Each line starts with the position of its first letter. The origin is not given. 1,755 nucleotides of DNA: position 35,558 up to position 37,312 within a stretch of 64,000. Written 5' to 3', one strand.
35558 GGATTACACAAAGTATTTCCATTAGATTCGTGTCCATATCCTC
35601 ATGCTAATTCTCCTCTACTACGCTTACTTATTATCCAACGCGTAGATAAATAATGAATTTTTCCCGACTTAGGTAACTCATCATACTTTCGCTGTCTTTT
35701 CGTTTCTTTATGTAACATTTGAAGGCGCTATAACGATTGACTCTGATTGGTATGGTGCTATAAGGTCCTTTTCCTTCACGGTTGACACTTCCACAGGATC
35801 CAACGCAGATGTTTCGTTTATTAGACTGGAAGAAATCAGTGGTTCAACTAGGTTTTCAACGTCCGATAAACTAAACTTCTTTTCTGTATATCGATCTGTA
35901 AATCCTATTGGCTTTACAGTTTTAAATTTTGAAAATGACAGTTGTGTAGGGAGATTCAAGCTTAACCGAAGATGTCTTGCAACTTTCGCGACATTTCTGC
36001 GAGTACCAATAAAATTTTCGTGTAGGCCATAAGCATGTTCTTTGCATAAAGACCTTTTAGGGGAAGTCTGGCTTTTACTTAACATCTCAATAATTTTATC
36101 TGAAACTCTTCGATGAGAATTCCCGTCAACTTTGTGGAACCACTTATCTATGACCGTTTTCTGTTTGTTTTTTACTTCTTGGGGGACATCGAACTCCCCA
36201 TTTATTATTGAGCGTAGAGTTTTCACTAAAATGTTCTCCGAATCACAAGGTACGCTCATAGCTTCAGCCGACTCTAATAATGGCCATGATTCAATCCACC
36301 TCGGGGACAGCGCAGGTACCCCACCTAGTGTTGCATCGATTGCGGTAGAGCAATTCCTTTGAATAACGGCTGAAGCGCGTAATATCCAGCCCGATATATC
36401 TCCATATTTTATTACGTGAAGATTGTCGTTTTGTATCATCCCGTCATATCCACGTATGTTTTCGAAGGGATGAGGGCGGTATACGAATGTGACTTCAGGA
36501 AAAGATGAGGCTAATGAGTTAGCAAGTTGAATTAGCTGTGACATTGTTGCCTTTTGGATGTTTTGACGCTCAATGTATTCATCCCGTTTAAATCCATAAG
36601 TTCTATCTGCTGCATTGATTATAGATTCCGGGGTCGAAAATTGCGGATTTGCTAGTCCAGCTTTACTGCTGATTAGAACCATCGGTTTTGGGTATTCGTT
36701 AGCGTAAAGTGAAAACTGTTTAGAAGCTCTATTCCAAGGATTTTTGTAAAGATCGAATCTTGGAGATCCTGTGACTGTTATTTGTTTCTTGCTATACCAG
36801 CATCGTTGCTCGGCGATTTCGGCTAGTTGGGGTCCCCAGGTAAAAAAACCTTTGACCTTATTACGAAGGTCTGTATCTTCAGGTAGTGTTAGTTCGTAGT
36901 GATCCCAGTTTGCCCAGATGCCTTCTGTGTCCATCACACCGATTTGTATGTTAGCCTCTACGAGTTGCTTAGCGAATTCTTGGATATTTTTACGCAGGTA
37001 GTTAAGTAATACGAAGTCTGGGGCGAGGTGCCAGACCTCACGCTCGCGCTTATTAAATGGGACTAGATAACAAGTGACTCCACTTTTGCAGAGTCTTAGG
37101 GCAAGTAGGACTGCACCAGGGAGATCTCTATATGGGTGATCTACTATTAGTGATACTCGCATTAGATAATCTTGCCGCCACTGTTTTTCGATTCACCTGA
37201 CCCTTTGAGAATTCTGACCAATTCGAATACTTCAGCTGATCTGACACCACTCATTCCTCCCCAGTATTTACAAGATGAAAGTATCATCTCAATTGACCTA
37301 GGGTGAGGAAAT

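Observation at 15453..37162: Three paralogous uncharacterised GT-B-like proteins, one per nonulosonate module: candidate new CMP-nonulosonate transferases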

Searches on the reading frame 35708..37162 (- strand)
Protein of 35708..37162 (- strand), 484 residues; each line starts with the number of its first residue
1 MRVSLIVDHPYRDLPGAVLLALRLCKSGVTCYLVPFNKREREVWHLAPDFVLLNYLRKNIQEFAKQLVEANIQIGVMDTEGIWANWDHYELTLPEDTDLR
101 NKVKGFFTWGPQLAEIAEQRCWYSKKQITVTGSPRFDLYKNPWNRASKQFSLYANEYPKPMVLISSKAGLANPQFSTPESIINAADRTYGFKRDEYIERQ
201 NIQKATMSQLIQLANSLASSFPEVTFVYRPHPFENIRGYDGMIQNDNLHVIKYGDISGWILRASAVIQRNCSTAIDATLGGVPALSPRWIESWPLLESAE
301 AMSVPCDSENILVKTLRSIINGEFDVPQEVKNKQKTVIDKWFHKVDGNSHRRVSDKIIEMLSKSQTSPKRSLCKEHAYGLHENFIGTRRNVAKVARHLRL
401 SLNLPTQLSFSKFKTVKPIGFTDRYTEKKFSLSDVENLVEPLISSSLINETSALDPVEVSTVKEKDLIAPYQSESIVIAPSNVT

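Call 4: search_protein_families(library=pfam, proteins=[window:35708-37162:-], max_evalue=1)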
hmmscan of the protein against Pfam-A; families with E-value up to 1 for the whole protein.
window:35708-37162:- (484 aa): 1 family
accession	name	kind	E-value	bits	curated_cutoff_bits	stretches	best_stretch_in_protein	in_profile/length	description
PF04464.20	Glyphos_transf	-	0.058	12.8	22.1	0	114-142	146-174/367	CDP-Glycerol:Poly(glycerophosphate) glycerophosphotransferase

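Call 5: search_protein_families(library=ncbifam, proteins=[window:35708-37162:-], max_evalue=1)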
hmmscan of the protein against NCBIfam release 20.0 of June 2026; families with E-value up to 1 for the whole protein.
window:35708-37162:- (484 aa): 2 families
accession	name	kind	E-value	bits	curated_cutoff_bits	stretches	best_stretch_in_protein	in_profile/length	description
TIGR04396.2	surf_polysacc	subfamily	1.3e-81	275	125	1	4-413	2-414/427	surface carbohydrate biosynthesis protein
NF046086.1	BFO_1060_trans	domain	4.7e-37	128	200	1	3-361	2-364/365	BFO_1060 family glycosyltransferase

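Call 17: find_homologous_proteins(query=window:35708-37162:-, max_evalue=0.00001)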
Query window:35708-37162:- (484 aa): 292 proteins with E <= 0.00001 among 8000 candidates; the best 120 are listed.
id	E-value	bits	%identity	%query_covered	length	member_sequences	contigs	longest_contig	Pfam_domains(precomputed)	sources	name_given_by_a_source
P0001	0.0e+0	1108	100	100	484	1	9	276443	-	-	-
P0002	1.0e-124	435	42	96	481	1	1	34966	-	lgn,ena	-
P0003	1.1e-119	419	45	91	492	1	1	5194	-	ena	-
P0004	2.8e-118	414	42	100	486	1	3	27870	-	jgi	jgi:surface carbohydrate biosynthesis protein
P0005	7.4e-118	413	43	100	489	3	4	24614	-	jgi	jgi:surface carbohydrate biosynthesis protein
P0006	1.7e-117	411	45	92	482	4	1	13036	-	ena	-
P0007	1.9e-115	405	43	99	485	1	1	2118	-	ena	-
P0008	5.6e-115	403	42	100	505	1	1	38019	-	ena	-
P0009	2.3e-114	401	40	99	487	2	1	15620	-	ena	-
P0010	1.2e-113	399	43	96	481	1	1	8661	-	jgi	jgi:surface carbohydrate biosynthesis protein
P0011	2.4e-113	398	42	99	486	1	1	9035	-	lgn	-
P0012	4.1e-113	397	42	99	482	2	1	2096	-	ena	-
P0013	3.8e-112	394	45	92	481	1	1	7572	-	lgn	-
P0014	9.0e-112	393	41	99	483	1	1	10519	-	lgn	-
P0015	9.7e-111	389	43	92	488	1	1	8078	-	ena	-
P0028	9.2e-107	376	40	99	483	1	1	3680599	-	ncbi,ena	-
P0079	3.9e-94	334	36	93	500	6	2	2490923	-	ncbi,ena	-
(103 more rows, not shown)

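Call 29: search_solved_structures(query=A1, max_evalue=1, show_alignments=1)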
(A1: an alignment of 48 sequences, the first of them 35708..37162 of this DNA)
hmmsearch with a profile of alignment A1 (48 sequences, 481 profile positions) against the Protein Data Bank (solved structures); distinct sequences matched with E-value up to 1: 2.
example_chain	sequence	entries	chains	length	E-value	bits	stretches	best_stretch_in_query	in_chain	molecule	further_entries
9o59_A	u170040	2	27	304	0.093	14.5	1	303-396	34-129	Z4-Cage Nanoparticle | Octahedral Z4-Cage Nanoparticle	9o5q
9d92_A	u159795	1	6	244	0.22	13.3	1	302-451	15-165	Z4 c3i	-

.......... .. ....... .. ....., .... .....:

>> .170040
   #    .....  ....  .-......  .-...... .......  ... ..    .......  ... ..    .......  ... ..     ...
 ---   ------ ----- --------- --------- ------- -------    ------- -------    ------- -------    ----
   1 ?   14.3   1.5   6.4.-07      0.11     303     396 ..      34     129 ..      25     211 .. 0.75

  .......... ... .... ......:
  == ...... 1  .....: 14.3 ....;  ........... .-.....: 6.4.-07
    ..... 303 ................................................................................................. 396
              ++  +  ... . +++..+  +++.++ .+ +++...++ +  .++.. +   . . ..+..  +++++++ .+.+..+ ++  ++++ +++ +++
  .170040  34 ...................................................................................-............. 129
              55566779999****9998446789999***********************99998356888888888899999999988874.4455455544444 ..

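Call 38: find_encoding_contigs(protein=P0028, flank=10000, max_places=1)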
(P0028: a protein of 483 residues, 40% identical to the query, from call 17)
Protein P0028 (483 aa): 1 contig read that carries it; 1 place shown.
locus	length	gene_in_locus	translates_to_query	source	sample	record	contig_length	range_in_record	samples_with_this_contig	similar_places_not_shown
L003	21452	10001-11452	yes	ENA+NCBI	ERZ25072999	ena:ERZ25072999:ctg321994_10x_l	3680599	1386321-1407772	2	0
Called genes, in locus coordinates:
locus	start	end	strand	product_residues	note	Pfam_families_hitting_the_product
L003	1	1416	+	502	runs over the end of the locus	PF08811:DUF1800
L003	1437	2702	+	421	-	PF07394:DUF1501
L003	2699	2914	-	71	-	PF02609:Exonuc_VII_S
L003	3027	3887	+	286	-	PF09858:DUF2085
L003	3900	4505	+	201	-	PF13548:DUF4126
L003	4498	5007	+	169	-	PF00582:Usp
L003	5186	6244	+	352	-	PF13692:Glyco_trans_1_4, PF13524:Glyco_trans_1_2 (weak), PF00534:Glycos_transf_1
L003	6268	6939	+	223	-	PF02348:CTP_transf_3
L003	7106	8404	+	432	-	PF00005:ABC_tran, PF13304:AAA_21 (faint), PF14524:Wzt_C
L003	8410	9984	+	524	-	PF05159:Capsule_synth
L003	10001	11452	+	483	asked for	-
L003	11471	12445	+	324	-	PF01073:3Beta_HSD, PF01370:Epimerase, PF02719:Polysacc_synt_2, PF04321:RmlD_sub_bind, PF05368:NmrA, PF16363:GDP_Man_Dehyd, PF13460:NAD_binding_10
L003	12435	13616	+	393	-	PF00155:Aminotran_1_2, PF01041:DegT_DnrJ_EryC1, PF01212:Beta_elim_lyase (weak), PF01053:Cys_Met_Meta_PP (weak)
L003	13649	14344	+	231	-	PF02348:CTP_transf_3, PF12804:NTP_transf_3 (faint)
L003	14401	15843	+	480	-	PF04101:Glyco_tran_28_C, PF13302:Acetyltransf_3, PF00583:Acetyltransf_1, PF08445:FR47 (faint)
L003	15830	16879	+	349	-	PF03102:NeuB, PF08666:SAF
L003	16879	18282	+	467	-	PF04464:Glyphos_transf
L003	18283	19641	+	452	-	PF13439:Glyco_transf_4 (faint), PF13579:Glyco_trans_4_4 (faint), PF00534:Glycos_transf_1, PF13692:Glyco_trans_1_4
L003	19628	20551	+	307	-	PF13489:Methyltransf_23 (weak), PF08241:Methyltransf_11, PF01209:Ubie_methyltran (weak), PF08242:Methyltransf_12 (weak), PF13649:Methyltransf_25, PF13847:Methyltransf_31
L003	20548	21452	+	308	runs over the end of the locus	PF00535:Glycos_transf_2, PF13641:Glyco_tranf_2_3, PF10111:Glyco_tranf_2_2 (weak), PF13632:Glyco_trans_2_3 (weak)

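Call 39: find_encoding_contigs(protein=P0079, flank=10000, max_places=1)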
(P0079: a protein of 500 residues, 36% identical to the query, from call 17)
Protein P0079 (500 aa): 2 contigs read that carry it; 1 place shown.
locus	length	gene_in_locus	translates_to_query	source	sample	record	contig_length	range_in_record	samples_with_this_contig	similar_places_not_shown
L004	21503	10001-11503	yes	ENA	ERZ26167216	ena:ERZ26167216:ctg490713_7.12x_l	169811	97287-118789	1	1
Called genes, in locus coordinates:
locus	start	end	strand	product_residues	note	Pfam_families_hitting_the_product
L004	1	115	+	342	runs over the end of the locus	PF01073:3Beta_HSD, PF01370:Epimerase, PF02719:Polysacc_synt_2 (faint), PF04321:RmlD_sub_bind, PF07993:NAD_binding_4 (faint), PF16363:GDP_Man_Dehyd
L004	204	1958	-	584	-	PF02543:Carbam_trans_N, PF16861:Carbam_trans_C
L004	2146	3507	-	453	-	PF03050:DDE_Tnp_IS66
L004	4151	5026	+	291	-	PF00977:His_biosynth, PF03060:NMO (faint), PF05690:ThiG (faint), PF02581:TMP-TENI (faint)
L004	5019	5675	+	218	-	PF00117:GATase, PF07685:GATase_3 (weak)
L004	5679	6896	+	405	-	-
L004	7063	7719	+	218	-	PF02348:CTP_transf_3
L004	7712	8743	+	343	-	PF03102:NeuB, PF08666:SAF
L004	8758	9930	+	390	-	PF02350:Epimerase_2, PF01075:Glyco_transf_9 (faint)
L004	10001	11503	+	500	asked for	-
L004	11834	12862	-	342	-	PF00872:Transposase_mut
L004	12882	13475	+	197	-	PF13578:Methyltransf_24, PF05711:TylF (weak)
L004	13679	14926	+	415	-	PF04230:PS_pyruv_trans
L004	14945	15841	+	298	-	-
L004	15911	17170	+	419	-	PF00005:ABC_tran, PF14524:Wzt_C (weak)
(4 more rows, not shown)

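Call 40: predict_structure(alignment_id=A1)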
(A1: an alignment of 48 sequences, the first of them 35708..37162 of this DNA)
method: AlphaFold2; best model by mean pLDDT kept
length: 484 residues; sequences in the alignment: 48
mean_pLDDT: 93.7   pTM: 0.93
mean pLDDT of the five models: 93.7, 93.2, 92.7, 92.6, 92.4
residues with pLDDT >= 90: 424; 70-90: 49; 50-70: 8; < 50: 3
segments of 3 or more residues with pLDDT < 50: none
pLDDT, mean of each block of 10 residues (from residue 1): 96 96 97 96 98 96 97 93 87 96 96 96 97 96 95 91 95 93 92 93 96 98 97 92 96 93 96 95 98 91 98 98 98 95 93 98 95 97 83 94 94 79 69 96 90 91 97 97 62
secondary structure, 60 per line:
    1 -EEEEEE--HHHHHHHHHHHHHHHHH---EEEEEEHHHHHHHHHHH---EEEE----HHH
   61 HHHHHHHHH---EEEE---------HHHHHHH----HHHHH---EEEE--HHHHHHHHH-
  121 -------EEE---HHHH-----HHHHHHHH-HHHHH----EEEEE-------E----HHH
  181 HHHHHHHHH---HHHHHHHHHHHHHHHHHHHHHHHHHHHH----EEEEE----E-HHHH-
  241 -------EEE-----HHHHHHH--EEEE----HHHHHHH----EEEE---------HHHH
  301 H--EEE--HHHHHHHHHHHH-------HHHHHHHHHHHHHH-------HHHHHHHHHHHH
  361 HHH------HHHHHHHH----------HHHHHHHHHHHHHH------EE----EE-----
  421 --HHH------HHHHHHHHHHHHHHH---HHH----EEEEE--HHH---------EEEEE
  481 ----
elements in order: E2-7 H10-26 E30-35 H36-46 E50-53 H58-69 E73-76 H86-92 H97-101 E105-108 H111-119 E128-130 H134-137 H143-150 H152-156 E161-165 H178-189 H193-220 E225-229 H236-239 E248-250 H256-262 E265-268 H273-279 E284-287 H297-301 E304-306 H309-320 H328-341 H349-363 H370-377 H388-401 H432-446 E457-461 E476-480

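Call 46: fold_search(model_id=the predicted structure, library=pdb)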
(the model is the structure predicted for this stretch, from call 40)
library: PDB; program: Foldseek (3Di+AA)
matches with E <= 10: 1218; with E <= 0.001: 281
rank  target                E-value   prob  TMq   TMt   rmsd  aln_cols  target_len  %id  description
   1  1f6d_A                8.5e-10  1.00  0.50  0.62   5.9       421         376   13  THE STRUCTURE OF UDP-N-ACETYLGLUCOSAMINE 2-EPIMERASE FROM E. COLI. (released 2000-12-13)
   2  1v4v_B                1.2e-09  1.00  0.47  0.59   6.7       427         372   13  Crystal Structure Of UDP-N-Acetylglucosamine 2-Epimerase From Thermus Thermophilus HB8 (released 2003-12-02)
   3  1v4v_A                1.6e-09  1.00  0.44  0.55   7.6       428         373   14  Crystal Structure Of UDP-N-Acetylglucosamine 2-Epimerase From Thermus Thermophilus HB8 (released 2003-12-02)
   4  8ahe_A                1.8e-09  1.00  0.44  0.55   7.4       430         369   15  PAC-FragmentDEL: Photoactivated covalent capture of DNA encoded fragments for hit discovery (released 2022-09-14)
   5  1f6d_D                2.3e-09  1.00  0.47  0.58   6.7       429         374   12  THE STRUCTURE OF UDP-N-ACETYLGLUCOSAMINE 2-EPIMERASE FROM E. COLI. (released 2000-12-13)
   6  3ot5_D                3.5e-09  1.00  0.47  0.59   6.3       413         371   14  2.2 Angstrom Resolution Crystal Structure of putative UDP-N-acetylglucosamine 2-epimerase from Listeria monocytogenes (released 2010-09-22)
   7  8sxw_C                3.5e-09  1.00  0.42  0.53   7.6       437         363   13  X-ray crystal structure of UDP- 2,3-diacetamido-2,3-dideoxy-glucuronic acid-2-epimerase from Thermus thermophilus stra (released 2023-09-13)
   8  4fkz_B                3.7e-09  1.00  0.46  0.57   7.3       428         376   14  Crystal structure of Bacillus subtilis UDP-GlcNAc 2-epimerase in complex with UDP-GlcNAc and UDP (released 2013-05-08)
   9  4fkz_A                4.7e-09  1.00  0.47  0.57   7.1       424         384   13  Crystal structure of Bacillus subtilis UDP-GlcNAc 2-epimerase in complex with UDP-GlcNAc and UDP (released 2013-05-08)
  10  3beo_A                9.0e-09  1.00  0.47  0.58   6.5       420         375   14  A Structural Basis for the allosteric regulation of non-hydrolyzing UDP-GlcNAc 2-epimerases (released 2008-02-19)
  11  8sxw_B                1.0e-08  1.00  0.42  0.54   7.8       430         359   13  X-ray crystal structure of UDP- 2,3-diacetamido-2,3-dideoxy-glucuronic acid-2-epimerase from Thermus thermophilus stra (released 2023-09-13)
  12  8sxv_B                1.0e-08  1.00  0.41  0.52   7.7       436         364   14  X-ray crystal structure of UDP- 2,3-diacetamido-2,3-dideoxy-glucuronic acid-2-epimerase from Thermus thermophilus stra (released 2023-09-13)
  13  8sy0_A                1.1e-08  1.00  0.45  0.58   6.4       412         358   12  X-ray crystal structure of UDP- 2,3-diacetamido-2,3-dideoxy-glucuronic acid-2-epimerase from Thermus thermophilus stra (released 2023-09-13)
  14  8sxw_D                1.1e-08  1.00  0.43  0.55   6.3       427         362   12  X-ray crystal structure of UDP- 2,3-diacetamido-2,3-dideoxy-glucuronic acid-2-epimerase from Thermus thermophilus stra (released 2023-09-13)
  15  8sxy_B                1.2e-08  1.00  0.42  0.55   7.7       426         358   13  X-ray crystal structure of UDP- 2,3-diacetamido-2,3-dideoxy-glucuronic acid-2-epimerase from Thermus thermophilus stra (released 2023-09-13)
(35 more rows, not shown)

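Call 60: find_related_loci(query=A1, collection=metagenome_contigs, flank=10000)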
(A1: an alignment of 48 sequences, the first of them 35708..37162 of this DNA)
Query A1 (484 aa) in metagenome_contigs; peptide patterns used: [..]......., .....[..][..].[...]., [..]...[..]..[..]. (x = any residue, [..] = any of these).
500 stretches matched a pattern; 92 encode a relative of the query (tblastn E <= 1e-3); the best 80 are kept; 79 distinct loci.
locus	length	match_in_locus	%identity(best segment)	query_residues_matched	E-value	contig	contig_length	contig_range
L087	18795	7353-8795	43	1-483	4e-125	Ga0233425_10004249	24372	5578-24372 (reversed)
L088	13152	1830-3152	40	1-442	1e-114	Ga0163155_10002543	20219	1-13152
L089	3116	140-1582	39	1-481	3e-118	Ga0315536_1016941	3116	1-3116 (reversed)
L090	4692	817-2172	42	1-446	7e-114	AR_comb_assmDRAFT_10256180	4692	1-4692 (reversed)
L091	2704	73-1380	42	1-439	9e-117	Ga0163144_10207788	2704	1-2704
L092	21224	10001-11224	43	1-414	3e-104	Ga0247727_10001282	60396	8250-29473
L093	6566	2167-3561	37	2-445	8e-104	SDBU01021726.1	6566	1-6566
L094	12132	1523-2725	39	1-401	6e-101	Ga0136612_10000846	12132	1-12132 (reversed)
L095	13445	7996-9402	38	1-478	2e-100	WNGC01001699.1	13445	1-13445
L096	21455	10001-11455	34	2-464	2e-99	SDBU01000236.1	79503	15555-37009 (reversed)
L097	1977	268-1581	37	2-442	2e-105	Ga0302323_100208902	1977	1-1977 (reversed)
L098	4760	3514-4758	38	2-418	5e-98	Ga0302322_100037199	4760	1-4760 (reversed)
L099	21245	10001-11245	40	2-419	5e-96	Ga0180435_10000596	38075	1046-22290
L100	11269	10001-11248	39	2-419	1e-95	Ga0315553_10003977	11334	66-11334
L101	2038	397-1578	40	1-398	3e-99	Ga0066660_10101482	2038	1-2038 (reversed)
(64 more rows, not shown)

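Call 65: search_solved_structures(query=L003:16879-18282:+, max_evalue=0.01, show_alignments=2)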
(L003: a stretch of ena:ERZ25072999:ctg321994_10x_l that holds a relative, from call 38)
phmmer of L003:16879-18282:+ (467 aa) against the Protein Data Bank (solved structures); distinct sequences matched with E-value up to 0.01: 0.
